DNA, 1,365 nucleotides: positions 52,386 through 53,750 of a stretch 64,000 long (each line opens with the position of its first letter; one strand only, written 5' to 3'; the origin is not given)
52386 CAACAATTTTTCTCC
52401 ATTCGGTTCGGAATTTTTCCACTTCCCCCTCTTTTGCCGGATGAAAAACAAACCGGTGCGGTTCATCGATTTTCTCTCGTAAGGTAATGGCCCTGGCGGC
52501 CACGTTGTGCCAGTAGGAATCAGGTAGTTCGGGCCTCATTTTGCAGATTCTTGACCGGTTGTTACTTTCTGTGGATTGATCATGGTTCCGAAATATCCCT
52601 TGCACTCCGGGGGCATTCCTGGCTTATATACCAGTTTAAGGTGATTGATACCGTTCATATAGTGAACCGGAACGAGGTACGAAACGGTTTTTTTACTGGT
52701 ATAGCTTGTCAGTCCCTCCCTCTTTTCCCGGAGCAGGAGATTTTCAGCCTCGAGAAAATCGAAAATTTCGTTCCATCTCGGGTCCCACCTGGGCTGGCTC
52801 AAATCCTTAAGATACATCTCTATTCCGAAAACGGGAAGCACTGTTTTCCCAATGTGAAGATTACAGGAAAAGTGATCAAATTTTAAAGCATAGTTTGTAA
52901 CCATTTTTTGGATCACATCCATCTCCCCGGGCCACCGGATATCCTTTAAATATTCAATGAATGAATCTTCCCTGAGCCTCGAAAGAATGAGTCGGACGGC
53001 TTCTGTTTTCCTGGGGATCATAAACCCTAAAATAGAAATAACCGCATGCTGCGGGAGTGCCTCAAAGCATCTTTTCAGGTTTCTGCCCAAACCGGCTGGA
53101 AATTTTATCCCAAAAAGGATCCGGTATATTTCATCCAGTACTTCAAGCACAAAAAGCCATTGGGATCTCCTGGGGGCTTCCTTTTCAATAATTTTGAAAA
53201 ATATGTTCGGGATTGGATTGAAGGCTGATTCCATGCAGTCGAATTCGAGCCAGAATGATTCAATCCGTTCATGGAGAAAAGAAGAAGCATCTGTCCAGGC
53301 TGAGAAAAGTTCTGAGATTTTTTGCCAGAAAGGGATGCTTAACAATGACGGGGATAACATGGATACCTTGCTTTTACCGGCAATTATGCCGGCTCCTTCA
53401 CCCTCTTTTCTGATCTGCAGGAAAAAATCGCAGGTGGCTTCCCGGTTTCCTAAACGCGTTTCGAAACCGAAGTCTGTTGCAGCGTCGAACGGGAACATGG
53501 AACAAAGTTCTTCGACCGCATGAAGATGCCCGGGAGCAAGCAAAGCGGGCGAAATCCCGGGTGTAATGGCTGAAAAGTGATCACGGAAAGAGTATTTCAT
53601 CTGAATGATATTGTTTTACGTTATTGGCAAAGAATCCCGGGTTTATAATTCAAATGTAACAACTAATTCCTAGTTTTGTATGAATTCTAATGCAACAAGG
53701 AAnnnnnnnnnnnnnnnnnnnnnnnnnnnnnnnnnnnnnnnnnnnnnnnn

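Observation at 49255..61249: Class II lanthipeptide locus with an NHLP-type export triad in a Bacteroidota-like genome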

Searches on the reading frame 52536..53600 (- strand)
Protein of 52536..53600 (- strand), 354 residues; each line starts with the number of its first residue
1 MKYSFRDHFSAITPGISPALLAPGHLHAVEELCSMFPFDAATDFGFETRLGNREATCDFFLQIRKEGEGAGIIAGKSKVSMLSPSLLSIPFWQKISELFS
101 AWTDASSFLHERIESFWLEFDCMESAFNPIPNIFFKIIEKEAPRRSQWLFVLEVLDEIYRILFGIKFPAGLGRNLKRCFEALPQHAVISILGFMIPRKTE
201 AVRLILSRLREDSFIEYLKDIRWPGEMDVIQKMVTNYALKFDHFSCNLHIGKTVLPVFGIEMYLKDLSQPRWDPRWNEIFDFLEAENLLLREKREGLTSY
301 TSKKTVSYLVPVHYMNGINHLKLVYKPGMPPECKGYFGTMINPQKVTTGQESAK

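Call 3: search_protein_families(library=pfam, proteins=[window:52536-53600:-], max_evalue=0.01)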
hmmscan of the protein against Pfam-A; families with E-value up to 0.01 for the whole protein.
window:52536-53600:- (354 aa): 0 families

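Call 4: search_protein_families(library=ncbifam, proteins=[window:52536-53600:-], max_evalue=0.01)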
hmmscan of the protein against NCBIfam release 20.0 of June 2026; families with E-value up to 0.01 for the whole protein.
window:52536-53600:- (354 aa): 0 families

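Call 12: find_homologous_proteins(query=window:52539-53600:-)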
Query window:52539-53600:- (354 aa): 74 proteins with E <= 0.001 among 2298 candidates.
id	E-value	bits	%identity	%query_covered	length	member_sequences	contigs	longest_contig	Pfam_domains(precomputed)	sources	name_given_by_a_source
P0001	5.4e-232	788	96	100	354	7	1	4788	-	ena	-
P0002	1.2e-211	721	87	100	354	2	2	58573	-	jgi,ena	-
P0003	3.2e-194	663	80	98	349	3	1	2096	-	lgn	-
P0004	2.0e-176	605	74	97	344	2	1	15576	-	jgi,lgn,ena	-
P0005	1.7e-174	599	72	100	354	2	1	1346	-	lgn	-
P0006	7.2e-170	583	71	100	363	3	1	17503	-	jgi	-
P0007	3.0e-166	571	71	97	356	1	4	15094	-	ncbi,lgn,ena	-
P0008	7.6e-125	435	55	95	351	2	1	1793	-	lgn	-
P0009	5.4e-124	432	55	97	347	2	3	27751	-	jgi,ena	-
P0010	1.7e-123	431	55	97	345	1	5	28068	-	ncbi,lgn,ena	-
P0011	5.7e-123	429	54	96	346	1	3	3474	-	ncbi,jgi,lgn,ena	ncbi:MAG: hypothetical protein WCI71_12940 [Bacteroidota bacterium]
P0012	1.6e-120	421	56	96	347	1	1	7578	-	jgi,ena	-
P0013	8.7e-119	415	52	96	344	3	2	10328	-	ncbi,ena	ncbi:MAG: hypothetical protein WCP32_12455 [Bacteroidota bacterium]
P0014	2.1e-115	404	52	96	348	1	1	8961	-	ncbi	-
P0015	1.0e-114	402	51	96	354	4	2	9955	-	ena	-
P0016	4.0e-114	400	53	95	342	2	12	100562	-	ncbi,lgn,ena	-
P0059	8.3e-94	333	45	96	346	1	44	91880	-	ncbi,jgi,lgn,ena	jgi:hypothetical protein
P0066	5.7e-86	307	41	98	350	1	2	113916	-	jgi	jgi:hypothetical protein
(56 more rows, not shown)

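Call 13: find_encoding_contigs(protein=P0059, flank=10000, max_places=2)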
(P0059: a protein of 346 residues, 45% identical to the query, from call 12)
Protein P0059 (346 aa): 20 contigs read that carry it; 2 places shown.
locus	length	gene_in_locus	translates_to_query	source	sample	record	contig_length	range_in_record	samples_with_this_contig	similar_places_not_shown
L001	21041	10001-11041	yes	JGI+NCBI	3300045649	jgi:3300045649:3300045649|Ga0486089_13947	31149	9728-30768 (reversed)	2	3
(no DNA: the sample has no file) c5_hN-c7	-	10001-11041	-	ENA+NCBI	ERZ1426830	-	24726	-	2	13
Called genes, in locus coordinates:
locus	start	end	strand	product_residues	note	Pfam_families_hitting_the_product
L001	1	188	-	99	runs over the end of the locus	-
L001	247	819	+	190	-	PF04397:LytTR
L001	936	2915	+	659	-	PF00515:TPR_1 (faint), PF07719:TPR_2 (faint), PF13176:TPR_7 (faint), PF13181:TPR_8 (faint), PF14938:SNAP (faint), PF13424:TPR_12, PF24885:TPR_NPHP3 (weak), PF12833:HTH_18, +2 more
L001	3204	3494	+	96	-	PF02979:NHase_alpha (faint)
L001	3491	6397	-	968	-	PF00664:ABC_membrane, PF00005:ABC_tran, PF02463:SMC_N (faint)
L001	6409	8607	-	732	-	PF03412:Peptidase_C39, PF00664:ABC_membrane, PF00005:ABC_tran, PF02463:SMC_N (faint)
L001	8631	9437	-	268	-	PF00364:Biotin_lipoyl (weak), PF25917:BSH_RND (faint), PF25984:BSH_YknX (faint)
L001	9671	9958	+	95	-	PF02979:NHase_alpha (faint)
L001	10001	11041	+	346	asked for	-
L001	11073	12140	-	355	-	PF08843:AbiEii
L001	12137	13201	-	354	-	PF13243:SQHop_cyclase_C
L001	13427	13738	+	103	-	PF02979:NHase_alpha (weak)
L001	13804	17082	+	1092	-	PF13575:DUF4135, PF05147:LANC_like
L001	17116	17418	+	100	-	PF02979:NHase_alpha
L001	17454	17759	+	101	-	PF02979:NHase_alpha (weak)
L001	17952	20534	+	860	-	PF13734:Inhibitor_I69, PF01640:Peptidase_C10, PF18962:Por_Secre_tail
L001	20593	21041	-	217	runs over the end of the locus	-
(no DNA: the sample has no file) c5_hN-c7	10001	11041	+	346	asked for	-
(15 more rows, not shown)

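Call 14: find_encoding_contigs(protein=P0066, flank=10000, max_places=1)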
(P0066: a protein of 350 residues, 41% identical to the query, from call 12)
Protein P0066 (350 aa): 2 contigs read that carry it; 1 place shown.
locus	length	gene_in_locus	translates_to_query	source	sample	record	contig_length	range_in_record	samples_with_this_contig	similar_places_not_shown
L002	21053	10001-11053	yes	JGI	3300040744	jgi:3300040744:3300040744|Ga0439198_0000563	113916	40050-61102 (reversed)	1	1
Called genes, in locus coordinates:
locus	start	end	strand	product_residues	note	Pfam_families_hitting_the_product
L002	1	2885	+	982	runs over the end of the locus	PF17678:Glyco_hydro_92N, PF07971:Glyco_hydro_92, PF13287:Fn3_assoc (weak), PF00754:F5_F8_type_C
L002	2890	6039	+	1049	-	-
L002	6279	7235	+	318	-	PF01112:Asparaginase_2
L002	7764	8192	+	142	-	PF05147:LANC_like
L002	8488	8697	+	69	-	-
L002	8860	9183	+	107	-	PF02979:NHase_alpha (weak)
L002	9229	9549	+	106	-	PF02979:NHase_alpha (weak)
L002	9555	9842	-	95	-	-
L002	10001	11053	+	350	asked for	-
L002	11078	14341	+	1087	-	PF13575:DUF4135, PF05147:LANC_like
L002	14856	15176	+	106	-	-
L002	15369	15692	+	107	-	-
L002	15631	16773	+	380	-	PF13243:SQHop_cyclase_C (weak)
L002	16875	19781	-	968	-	PF00664:ABC_membrane, PF00005:ABC_tran, PF02463:SMC_N (faint)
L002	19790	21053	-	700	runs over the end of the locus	PF03412:Peptidase_C39, PF00664:ABC_membrane, PF00005:ABC_tran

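Call 15: find_encoding_contigs(protein=P0016, flank=10000, max_places=1)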
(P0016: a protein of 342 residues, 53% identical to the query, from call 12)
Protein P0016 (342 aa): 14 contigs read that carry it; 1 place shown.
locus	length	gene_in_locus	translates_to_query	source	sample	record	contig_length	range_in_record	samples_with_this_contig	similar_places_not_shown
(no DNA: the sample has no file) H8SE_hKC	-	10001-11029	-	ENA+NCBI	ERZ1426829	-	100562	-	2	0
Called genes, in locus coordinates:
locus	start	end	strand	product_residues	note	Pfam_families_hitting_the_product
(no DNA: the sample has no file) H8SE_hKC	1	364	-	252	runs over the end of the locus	PF00072:Response_reg, PF04397:LytTR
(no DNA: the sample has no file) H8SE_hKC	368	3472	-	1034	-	PF07494:Reg_prop (faint), PF07495:Y_Y_Y, PF06580:His_kinase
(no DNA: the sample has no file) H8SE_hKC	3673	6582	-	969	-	PF00664:ABC_membrane, PF00005:ABC_tran, PF02463:SMC_N (weak)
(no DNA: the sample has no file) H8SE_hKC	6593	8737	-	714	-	PF03412:Peptidase_C39, PF00664:ABC_membrane, PF00005:ABC_tran, PF02463:SMC_N (faint)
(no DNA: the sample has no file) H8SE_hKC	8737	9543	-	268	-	PF00364:Biotin_lipoyl (weak), PF25919:BSH_CusB (weak)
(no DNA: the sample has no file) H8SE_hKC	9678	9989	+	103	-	PF02979:NHase_alpha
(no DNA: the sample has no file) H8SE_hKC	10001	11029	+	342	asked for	-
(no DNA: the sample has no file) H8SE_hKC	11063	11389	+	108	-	PF02979:NHase_alpha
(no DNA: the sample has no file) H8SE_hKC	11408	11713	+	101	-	PF14407:Frankia_peptide (faint), PF02979:NHase_alpha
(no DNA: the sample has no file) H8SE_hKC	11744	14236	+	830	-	PF13575:DUF4135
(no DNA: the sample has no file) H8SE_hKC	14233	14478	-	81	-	-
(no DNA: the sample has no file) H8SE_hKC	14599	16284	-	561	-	PF18962:Por_Secre_tail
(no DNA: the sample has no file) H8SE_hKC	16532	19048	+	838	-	PF02065:Melibiase, PF16499:Melibiase_2, PF17801:Melibiase_C (weak), PF08305:NPCBM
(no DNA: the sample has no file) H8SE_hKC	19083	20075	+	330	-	PF01073:3Beta_HSD, PF01370:Epimerase, PF02719:Polysacc_synt_2, PF04321:RmlD_sub_bind (weak), PF05368:NmrA, PF13460:NAD_binding_10, PF16363:GDP_Man_Dehyd, PF07993:NAD_binding_4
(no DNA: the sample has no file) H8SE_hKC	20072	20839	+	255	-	PF06966:DUF1295 (weak), PF02544:Steroid_dh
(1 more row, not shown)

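Call 18: find_encoding_contigs(protein=P0002, flank=10000, max_places=2)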
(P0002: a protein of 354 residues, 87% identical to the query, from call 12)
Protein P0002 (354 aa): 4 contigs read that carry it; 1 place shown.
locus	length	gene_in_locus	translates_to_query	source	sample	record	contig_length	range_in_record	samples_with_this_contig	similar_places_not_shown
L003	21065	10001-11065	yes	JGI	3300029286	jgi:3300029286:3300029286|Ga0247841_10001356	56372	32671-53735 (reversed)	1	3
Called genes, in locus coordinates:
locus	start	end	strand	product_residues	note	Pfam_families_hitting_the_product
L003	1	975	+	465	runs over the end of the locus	PF18962:Por_Secre_tail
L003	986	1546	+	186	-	PF01966:HD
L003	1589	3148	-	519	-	PF13231:PMT_2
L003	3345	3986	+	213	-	PF02353:CMAS, PF13649:Methyltransf_25, PF13847:Methyltransf_31 (weak), PF08241:Methyltransf_11 (weak), PF08242:Methyltransf_12 (weak)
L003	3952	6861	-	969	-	PF00664:ABC_membrane, PF00005:ABC_tran, PF02463:SMC_N (faint)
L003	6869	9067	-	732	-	PF03412:Peptidase_C39, PF00664:ABC_membrane, PF00005:ABC_tran, PF02463:SMC_N (faint)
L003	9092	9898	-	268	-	PF00364:Biotin_lipoyl (faint), PF25919:BSH_CusB (faint)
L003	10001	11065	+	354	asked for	-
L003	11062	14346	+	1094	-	PF13575:DUF4135, PF05147:LANC_like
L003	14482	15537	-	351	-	PF00144:Beta-lactamase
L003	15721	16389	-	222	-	-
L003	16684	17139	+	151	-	-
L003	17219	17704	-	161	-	-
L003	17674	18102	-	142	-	PF07007:LprI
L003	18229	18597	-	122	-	PF18962:Por_Secre_tail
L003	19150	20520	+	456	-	PF00144:Beta-lactamase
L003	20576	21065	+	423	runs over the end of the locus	PF06739:SBBP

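Call 19: find_encoding_contigs(protein=P0006, flank=10000, max_places=1)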
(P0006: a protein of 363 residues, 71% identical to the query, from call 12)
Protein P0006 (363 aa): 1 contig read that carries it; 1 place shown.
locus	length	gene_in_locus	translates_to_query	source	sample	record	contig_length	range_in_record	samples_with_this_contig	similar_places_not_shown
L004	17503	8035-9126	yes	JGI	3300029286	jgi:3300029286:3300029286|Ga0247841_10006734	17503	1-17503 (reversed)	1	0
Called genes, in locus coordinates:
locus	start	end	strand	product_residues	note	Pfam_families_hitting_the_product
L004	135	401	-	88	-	-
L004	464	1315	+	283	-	PF02678:Pirin, PF05726:Pirin_C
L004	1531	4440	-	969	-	PF00664:ABC_membrane, PF00005:ABC_tran, PF02463:SMC_N (faint)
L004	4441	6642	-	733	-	PF03412:Peptidase_C39, PF00664:ABC_membrane, PF00005:ABC_tran, PF02463:SMC_N (faint)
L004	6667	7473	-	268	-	-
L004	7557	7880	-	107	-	PF02979:NHase_alpha (weak)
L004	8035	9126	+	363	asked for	-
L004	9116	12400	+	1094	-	PF13575:DUF4135, PF05147:LANC_like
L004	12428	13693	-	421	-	PF13458:Peripla_BP_6, PF01094:ANF_receptor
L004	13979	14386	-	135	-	PF03625:DUF302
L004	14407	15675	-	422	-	PF00085:Thioredoxin, PF13098:Thioredoxin_2 (weak), PF01946:Thi4 (faint), PF07992:Pyr_redox_2, PF13738:Pyr_redox_3, PF00070:Pyr_redox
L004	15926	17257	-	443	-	PF04055:Radical_SAM, PF13353:Fer4_12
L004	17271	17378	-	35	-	-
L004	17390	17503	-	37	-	?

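Call 20: find_encoding_contigs(protein=P0007, flank=10000, max_places=1)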
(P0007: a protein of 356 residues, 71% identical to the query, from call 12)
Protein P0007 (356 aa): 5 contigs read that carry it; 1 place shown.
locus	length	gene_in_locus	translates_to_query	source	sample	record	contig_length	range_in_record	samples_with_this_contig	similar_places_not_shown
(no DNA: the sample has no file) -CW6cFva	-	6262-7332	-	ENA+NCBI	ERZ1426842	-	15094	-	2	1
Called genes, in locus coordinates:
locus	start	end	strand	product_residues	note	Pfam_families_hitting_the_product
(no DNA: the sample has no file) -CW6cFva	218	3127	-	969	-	PF00664:ABC_membrane, PF00005:ABC_tran, PF02463:SMC_N (faint)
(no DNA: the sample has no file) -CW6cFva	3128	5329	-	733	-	PF03412:Peptidase_C39, PF00664:ABC_membrane, PF00005:ABC_tran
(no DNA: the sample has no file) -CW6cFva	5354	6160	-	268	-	-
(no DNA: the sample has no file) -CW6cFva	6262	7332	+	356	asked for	-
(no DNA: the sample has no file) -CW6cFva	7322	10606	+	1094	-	PF13575:DUF4135, PF05147:LANC_like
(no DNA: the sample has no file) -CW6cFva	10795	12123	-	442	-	PF05598:DUF772, PF13751:DDE_Tnp_1_6 (weak)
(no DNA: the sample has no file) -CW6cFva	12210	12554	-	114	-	PF02979:NHase_alpha (weak)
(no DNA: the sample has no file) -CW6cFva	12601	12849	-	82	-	PF02979:NHase_alpha (weak)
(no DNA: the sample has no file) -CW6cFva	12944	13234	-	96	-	PF02979:NHase_alpha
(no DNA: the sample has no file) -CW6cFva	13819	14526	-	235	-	-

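Call 24: search_solved_structures(query=A1, max_evalue=10, show_alignments=2)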
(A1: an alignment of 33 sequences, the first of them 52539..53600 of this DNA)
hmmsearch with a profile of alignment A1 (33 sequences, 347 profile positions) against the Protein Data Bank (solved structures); distinct sequences matched with E-value up to 10: 2.
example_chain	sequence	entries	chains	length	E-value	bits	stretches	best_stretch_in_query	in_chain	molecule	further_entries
4d7r_A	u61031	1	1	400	0.21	13.8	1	213-286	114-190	PROLINE/BETAINE TRANSPORTER, RALF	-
4jb3_A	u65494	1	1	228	0.74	12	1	226-309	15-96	Haloacid dehalogenase-like hydrolase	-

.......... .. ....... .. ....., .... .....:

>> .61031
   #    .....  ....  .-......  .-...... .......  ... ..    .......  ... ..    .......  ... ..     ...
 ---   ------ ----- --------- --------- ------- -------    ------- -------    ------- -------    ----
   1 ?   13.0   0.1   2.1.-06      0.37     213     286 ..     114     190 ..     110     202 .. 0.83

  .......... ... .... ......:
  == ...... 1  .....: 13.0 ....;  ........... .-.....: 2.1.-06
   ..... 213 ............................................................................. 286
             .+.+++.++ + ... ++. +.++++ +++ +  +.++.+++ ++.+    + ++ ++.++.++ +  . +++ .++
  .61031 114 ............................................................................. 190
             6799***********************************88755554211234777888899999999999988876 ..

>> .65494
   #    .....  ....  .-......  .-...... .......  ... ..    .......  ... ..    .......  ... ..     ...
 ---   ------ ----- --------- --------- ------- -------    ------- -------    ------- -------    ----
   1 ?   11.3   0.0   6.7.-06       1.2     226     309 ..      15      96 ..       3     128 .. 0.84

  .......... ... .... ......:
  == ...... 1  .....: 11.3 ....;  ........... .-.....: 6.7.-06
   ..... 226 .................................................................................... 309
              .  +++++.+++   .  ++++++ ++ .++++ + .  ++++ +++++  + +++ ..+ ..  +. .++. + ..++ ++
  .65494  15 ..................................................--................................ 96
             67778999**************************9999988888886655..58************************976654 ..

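Call 29: find_related_loci(query=A1, collection=genome_contigs, flank=10000)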
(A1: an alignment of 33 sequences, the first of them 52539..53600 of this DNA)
Query A1 (354 aa) in genome_contigs; peptide patterns used: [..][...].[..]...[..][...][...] (x = any residue, [..] = any of these).
24 stretches matched a pattern; 14 encode a relative of the query (tblastn E <= 1e-3); 14 distinct loci.
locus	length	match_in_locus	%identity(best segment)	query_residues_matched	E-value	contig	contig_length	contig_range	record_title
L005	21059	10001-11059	70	1-353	1e-172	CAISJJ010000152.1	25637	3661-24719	MAG: uncultured Bacteroidales bacterium isolate Ja1_bin-1976 genome assembly, contig: bin-1976:152/547, whole genome sho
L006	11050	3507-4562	70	1-352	6e-169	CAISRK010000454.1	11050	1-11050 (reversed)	MAG: uncultured Bacteroidales bacterium isolate Umea1p4_bin-174 genome assembly, contig: bin-174:454/554, whole genome s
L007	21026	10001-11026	54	1-341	3e-125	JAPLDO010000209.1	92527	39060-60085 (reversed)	MAG: Bacteroidetes bacterium isolate LacPavin_0920_WC90_MAG_43_10 LacPavin_0920_WC90_scaffold_37585, whole genome shotgu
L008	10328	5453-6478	52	1-341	2e-123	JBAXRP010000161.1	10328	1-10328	MAG: Bacteroidota bacterium isolate ELA586 MAG586_161, whole genome shotgun sequence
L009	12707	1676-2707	51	1-343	4e-119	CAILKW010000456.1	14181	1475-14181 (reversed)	MAG: uncultured Bacteroidia bacterium isolate KTt_bin-2223 genome assembly, contig: bin-2223:456/851, whole genome shotg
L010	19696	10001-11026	52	1-341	4e-118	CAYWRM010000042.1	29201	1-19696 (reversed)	MAG TPA_asm: uncultured Lentimicrobiaceae bacterium isolate binchicken_co51_190 genome assembly, contig: NODE_333_length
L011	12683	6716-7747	51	1-343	7e-118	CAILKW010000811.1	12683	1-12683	MAG: uncultured Bacteroidia bacterium isolate KTt_bin-2223 genome assembly, contig: bin-2223:811/851, whole genome shotg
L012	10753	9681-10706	50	1-341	2e-111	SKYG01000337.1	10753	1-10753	MAG: Bacteroidales bacterium isolate CSSed162cmB_281 CSSed16-2cmB-22434, whole genome shotgun sequence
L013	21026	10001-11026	48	1-341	4e-111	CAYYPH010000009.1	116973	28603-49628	MAG TPA_asm: uncultured Prolixibacteraceae bacterium isolate binchicken_co66_18 genome assembly, contig: NODE_281_length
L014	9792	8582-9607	49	1-341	1e-109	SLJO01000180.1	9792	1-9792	MAG: Bacteroidales bacterium isolate CSSed165cm_240 CSSed16-5cm-27285, whole genome shotgun sequence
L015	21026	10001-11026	45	1-341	6e-99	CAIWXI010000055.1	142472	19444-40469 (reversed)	MAG: uncultured Bacteroidales bacterium isolate Kiruna_bin-10044 genome assembly, contig: bin-10044:055/166, whole genom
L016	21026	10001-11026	45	1-341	7e-99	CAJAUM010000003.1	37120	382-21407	MAG: uncultured Bacteroidales bacterium isolate Loc090907-6m_bin-511 genome assembly, contig: bin-511:003/155, whole gen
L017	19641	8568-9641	37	1-354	9e-77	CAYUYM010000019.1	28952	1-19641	MAG TPA_asm: uncultured Chromatiales bacterium isolate SRP220891_co1_215 genome assembly, contig: NODE_3072_length_28952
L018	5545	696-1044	49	1-341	8e-23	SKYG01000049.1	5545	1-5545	MAG: Bacteroidales bacterium isolate CSSed162cmB_281 CSSed16-2cmB-74361, whole genome shotgun sequence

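Call 33: predict_structure(alignment_id=A1)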
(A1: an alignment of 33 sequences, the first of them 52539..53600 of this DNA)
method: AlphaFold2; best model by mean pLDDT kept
length: 354 residues; sequences in the alignment: 33
mean_pLDDT: 91.2   pTM: 0.90
mean pLDDT of the five models: 91.2, 91.1, 90.9, 90.6, 90.0
residues with pLDDT >= 90: 290; 70-90: 45; 50-70: 10; < 50: 9
segments of 3 or more residues with pLDDT < 50: 346-354
pLDDT, mean of each block of 10 residues (from residue 1): 92 96 95 96 96 96 93 94 95 97 96 96 87 93 90 96 94 93 90 81 90 90 94 92 93 93 78 92 97 96 93 95 96 96 56 29
secondary structure, 60 per line:
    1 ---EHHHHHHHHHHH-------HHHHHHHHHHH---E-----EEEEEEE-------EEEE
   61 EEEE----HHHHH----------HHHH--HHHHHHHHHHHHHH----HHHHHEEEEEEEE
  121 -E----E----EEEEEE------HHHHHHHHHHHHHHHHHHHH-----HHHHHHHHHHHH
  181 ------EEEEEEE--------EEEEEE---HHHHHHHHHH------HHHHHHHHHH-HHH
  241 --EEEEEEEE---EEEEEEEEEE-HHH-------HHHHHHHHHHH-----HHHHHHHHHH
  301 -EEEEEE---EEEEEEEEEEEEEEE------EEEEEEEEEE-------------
elements in order: H5-15 H23-33 E43-49 E57-64 H69-73 H84-87 H90-103 H108-112 E113-120 E132-137 H144-163 H169-180 E187-193 E202-207 H211-220 H227-236 E243-250 E254-263 H275-285 H291-300 E302-307 E311-325 E332-341
